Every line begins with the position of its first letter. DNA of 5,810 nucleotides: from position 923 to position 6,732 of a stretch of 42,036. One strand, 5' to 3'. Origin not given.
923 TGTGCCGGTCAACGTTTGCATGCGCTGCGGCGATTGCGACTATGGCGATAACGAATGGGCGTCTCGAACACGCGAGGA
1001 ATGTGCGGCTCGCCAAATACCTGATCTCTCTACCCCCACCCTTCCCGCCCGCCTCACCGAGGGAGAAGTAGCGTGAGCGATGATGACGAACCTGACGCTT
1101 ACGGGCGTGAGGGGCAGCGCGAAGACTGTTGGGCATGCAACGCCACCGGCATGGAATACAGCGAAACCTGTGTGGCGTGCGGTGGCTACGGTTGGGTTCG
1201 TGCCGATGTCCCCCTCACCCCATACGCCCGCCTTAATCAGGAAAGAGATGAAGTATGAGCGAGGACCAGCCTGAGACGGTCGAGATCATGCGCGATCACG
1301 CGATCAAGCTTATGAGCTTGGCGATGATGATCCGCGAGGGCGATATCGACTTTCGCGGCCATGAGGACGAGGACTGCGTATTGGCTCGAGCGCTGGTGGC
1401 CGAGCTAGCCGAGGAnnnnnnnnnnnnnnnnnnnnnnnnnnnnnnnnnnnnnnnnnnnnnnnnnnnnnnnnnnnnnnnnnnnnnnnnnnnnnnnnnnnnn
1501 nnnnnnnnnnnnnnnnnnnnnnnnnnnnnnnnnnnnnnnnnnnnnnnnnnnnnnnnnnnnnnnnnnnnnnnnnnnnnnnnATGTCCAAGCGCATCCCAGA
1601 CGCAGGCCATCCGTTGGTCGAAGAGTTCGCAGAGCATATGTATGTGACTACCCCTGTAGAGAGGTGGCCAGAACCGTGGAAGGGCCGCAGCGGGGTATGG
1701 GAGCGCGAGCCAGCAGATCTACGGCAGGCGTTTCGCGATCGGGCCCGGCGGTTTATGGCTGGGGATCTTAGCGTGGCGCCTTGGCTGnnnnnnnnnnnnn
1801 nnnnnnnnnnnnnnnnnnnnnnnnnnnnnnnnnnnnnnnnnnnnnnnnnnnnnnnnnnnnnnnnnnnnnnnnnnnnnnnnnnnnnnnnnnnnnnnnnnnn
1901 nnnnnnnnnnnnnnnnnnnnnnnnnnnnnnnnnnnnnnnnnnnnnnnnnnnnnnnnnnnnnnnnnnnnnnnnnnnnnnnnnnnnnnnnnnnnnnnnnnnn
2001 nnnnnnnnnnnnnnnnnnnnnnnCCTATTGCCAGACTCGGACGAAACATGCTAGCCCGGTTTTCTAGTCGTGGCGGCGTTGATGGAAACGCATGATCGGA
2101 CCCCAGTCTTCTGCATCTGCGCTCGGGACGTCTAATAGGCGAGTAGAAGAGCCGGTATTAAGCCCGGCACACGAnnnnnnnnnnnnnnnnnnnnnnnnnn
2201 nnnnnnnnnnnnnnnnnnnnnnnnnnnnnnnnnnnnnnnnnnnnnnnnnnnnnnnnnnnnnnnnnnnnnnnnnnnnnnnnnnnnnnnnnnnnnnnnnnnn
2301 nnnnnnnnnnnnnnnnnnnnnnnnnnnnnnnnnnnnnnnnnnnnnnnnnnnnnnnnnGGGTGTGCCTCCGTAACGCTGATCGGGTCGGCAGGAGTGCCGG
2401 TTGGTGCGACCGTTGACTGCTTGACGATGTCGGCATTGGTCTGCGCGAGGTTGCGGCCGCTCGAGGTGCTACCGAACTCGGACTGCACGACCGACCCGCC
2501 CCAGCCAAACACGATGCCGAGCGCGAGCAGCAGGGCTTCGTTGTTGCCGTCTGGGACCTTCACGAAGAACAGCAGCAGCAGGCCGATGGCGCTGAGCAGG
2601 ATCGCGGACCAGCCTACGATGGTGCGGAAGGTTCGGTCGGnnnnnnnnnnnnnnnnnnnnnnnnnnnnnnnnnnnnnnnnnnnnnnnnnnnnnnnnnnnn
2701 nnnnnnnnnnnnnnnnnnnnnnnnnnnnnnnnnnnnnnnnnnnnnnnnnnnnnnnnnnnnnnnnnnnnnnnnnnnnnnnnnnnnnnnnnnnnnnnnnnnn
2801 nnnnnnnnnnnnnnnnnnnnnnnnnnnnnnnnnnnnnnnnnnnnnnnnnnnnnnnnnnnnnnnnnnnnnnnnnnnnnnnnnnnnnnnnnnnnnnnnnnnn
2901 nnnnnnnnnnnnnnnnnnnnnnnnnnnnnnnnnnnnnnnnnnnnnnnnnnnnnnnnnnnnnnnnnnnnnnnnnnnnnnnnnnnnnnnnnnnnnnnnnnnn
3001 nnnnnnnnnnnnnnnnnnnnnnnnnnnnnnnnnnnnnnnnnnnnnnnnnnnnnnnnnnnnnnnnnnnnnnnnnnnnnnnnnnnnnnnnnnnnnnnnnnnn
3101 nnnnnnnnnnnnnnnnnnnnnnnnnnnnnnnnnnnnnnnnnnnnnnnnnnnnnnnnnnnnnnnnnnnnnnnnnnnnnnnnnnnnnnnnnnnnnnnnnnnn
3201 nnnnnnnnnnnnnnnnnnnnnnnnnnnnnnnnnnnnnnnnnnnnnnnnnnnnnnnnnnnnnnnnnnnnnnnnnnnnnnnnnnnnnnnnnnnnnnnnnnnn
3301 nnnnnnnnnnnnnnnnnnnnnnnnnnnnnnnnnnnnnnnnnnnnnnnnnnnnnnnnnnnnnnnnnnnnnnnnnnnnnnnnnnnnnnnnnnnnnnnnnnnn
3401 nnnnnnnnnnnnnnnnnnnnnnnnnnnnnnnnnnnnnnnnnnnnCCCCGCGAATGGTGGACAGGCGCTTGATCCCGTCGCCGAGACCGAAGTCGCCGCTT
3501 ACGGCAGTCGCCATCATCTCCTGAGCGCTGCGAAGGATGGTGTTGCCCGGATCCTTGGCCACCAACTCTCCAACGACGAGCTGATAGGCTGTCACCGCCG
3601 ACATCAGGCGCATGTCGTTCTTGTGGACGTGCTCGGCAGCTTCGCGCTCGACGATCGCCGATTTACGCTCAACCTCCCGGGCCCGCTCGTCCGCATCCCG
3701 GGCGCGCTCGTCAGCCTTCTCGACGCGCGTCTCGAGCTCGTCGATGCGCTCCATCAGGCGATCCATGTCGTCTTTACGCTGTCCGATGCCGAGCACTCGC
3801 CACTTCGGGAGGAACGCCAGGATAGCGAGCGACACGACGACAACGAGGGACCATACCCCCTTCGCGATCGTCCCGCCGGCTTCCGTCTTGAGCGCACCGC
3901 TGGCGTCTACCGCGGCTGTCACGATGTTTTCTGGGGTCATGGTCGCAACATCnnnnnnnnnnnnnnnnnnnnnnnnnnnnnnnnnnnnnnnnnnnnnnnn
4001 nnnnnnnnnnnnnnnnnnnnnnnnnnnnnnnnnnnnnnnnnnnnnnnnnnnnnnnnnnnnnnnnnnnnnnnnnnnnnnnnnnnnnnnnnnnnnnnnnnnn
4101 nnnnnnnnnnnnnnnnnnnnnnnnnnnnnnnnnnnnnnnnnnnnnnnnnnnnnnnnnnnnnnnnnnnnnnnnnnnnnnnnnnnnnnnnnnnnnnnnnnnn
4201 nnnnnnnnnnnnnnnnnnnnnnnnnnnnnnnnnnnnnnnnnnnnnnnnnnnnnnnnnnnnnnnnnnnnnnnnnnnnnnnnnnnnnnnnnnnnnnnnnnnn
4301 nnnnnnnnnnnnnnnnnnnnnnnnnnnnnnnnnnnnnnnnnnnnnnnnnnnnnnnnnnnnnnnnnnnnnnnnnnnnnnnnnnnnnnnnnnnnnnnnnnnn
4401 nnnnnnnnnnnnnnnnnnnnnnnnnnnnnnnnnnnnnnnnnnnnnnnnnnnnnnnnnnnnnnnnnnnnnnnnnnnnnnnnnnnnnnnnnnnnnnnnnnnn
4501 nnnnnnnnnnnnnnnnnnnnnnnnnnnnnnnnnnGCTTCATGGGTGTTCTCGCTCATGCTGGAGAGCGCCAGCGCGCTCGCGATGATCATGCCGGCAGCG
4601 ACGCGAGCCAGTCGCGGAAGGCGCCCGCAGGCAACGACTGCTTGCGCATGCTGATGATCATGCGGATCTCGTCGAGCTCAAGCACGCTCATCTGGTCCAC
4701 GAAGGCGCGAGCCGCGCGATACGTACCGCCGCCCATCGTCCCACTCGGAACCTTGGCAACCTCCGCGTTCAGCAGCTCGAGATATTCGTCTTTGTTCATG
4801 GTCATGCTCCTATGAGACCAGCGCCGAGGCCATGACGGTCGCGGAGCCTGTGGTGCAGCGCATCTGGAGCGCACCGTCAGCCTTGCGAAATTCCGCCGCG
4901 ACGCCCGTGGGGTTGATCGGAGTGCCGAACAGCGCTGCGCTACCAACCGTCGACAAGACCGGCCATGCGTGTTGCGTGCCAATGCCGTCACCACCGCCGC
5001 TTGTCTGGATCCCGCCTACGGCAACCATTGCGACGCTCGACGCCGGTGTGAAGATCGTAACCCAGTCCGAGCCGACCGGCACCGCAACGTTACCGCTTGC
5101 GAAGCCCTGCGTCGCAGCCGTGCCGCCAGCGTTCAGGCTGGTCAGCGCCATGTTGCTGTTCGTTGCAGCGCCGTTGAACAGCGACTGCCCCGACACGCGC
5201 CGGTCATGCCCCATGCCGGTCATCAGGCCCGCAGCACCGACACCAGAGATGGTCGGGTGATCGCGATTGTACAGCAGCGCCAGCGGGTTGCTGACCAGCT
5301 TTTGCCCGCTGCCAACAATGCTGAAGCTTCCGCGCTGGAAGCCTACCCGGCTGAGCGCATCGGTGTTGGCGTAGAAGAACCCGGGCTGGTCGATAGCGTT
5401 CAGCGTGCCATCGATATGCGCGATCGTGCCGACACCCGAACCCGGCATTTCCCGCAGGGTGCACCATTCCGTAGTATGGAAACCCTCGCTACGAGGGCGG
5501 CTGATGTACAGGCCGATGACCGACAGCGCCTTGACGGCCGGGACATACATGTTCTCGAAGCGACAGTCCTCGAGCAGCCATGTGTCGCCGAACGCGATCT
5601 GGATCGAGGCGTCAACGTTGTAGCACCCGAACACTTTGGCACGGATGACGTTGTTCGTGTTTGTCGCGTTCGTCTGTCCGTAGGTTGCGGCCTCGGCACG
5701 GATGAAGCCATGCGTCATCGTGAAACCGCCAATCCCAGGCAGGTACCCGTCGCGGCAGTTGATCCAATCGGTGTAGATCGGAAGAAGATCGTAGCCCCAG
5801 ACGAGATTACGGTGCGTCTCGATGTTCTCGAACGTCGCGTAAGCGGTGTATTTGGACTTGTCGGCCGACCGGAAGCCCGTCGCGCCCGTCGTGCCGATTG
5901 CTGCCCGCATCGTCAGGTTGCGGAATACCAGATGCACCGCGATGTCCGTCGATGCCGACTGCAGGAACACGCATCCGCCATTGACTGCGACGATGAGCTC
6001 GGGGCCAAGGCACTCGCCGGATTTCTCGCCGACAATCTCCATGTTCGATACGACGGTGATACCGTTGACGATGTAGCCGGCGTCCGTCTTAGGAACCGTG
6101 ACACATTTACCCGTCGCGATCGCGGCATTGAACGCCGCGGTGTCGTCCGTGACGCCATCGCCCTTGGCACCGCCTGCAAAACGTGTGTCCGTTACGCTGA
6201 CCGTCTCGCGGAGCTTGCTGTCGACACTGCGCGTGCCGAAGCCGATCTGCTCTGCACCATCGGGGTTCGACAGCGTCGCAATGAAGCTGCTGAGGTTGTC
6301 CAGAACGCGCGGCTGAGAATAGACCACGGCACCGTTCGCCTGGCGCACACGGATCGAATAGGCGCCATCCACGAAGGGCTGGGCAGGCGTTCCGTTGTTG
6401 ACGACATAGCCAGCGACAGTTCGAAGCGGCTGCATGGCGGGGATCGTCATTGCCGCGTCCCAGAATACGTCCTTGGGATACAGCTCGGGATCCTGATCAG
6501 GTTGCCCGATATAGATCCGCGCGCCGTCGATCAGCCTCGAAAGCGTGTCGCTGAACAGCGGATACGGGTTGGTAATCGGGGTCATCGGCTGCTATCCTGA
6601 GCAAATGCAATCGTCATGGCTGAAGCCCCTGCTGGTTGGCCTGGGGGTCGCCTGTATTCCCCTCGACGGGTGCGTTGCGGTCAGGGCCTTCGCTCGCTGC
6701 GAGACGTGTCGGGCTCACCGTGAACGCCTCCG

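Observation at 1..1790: attP-proximal, translationally chained accessory operon headed by a T5orf172 gene (begins at 41579 and crosses the circular junction)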

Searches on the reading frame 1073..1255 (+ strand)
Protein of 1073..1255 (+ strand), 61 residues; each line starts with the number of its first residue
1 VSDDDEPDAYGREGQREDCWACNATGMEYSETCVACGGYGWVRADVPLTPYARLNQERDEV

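Call 8: search_protein_families(library=pfam, proteins=[window:1073-1255:+], max_evalue=1)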
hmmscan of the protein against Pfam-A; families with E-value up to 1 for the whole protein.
window:1073-1255:+ (61 aa): 3 families
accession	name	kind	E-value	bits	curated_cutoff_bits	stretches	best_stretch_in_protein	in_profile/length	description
PF15777.11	Anti-TRAP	-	0.00043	20.7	32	1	17-43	11-43/59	Tryptophan RNA-binding attenuator protein inhibitory protein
PF00684.25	DnaJ_CXXCXGXG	-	0.0041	17.8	32.7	1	19-39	44-64/65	DnaJ central domain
PF17302.8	DUF5351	-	0.5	11.1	27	1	30-40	17-27/29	Family of unknown function (DUF5351)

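Call 9: search_protein_families(library=phrogs, proteins=[window:1073-1255:+], max_evalue=1)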
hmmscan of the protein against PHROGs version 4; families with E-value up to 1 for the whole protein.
window:1073-1255:+ (61 aa): 7 families
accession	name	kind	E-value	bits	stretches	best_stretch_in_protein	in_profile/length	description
phrog_5085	-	unknown function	0.05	15.1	1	15-45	15-49/106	-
phrog_14965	-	unknown function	0.14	12.7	1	16-40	102-126/200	-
phrog_4046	-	unknown function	0.19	12.2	1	15-43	48-81/301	-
phrog_7163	-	unknown function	0.2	13.1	1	29-54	24-49/68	-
phrog_36649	-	unknown function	0.2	11.5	1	16-43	344-370/466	-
phrog_19595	-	unknown function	0.28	11.4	1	18-48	199-228/240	-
phrog_22955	-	unknown function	0.31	12.2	0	31-46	51-66/87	-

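Call 10: search_protein_families(library=padloc, proteins=[window:1073-1255:+], max_evalue=1)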
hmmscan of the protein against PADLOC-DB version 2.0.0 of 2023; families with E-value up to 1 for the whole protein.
window:1073-1255:+ (61 aa): 0 families

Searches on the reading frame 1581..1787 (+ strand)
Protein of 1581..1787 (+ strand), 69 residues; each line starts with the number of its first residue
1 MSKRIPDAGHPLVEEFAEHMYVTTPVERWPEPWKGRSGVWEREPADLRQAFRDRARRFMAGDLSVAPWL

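Call 8: search_protein_families(library=pfam, proteins=[window:1581-1787:+], max_evalue=1)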
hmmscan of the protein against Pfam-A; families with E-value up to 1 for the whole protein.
window:1581-1787:+ (69 aa): 0 families

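Call 9: search_protein_families(library=phrogs, proteins=[window:1581-1787:+], max_evalue=1)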
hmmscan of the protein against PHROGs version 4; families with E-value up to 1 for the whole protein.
window:1581-1787:+ (69 aa): 1 family
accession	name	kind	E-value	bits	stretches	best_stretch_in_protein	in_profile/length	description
phrog_6127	-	unknown function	0.9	10.4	0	44-55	19-30/37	-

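Call 10: search_protein_families(library=padloc, proteins=[window:1581-1787:+], max_evalue=1)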
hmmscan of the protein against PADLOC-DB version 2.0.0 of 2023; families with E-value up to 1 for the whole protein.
window:1581-1787:+ (69 aa): 0 families

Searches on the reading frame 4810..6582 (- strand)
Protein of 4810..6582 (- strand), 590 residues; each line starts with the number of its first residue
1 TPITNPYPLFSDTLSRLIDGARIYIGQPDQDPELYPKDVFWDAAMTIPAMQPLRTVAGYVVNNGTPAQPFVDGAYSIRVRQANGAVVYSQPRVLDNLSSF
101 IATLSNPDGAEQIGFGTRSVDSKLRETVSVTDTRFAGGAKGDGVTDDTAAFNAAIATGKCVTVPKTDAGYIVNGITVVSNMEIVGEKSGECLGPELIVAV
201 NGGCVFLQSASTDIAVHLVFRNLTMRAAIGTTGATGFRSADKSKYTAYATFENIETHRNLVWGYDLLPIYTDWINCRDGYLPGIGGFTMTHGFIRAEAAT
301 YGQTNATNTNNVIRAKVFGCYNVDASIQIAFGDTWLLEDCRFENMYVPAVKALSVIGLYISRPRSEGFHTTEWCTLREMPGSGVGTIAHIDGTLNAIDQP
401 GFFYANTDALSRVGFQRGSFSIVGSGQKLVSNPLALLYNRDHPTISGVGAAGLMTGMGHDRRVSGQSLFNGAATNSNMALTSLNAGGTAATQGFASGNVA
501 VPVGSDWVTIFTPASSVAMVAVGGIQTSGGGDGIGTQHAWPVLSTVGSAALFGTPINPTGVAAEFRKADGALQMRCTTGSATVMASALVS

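Call 86: search_protein_families(library=pfam, proteins=[window:4810-6582:-], max_evalue=0.001)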
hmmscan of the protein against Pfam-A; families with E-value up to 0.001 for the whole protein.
window:4810-6582:- (590 aa): 1 family
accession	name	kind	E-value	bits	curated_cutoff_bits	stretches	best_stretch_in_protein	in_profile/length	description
PF12708.12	Pect-lyase_RHGA_epim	-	0.00018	21.8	27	1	138-163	8-39/213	Rhamnogalacturonase A/epimerase, pectate lyase-like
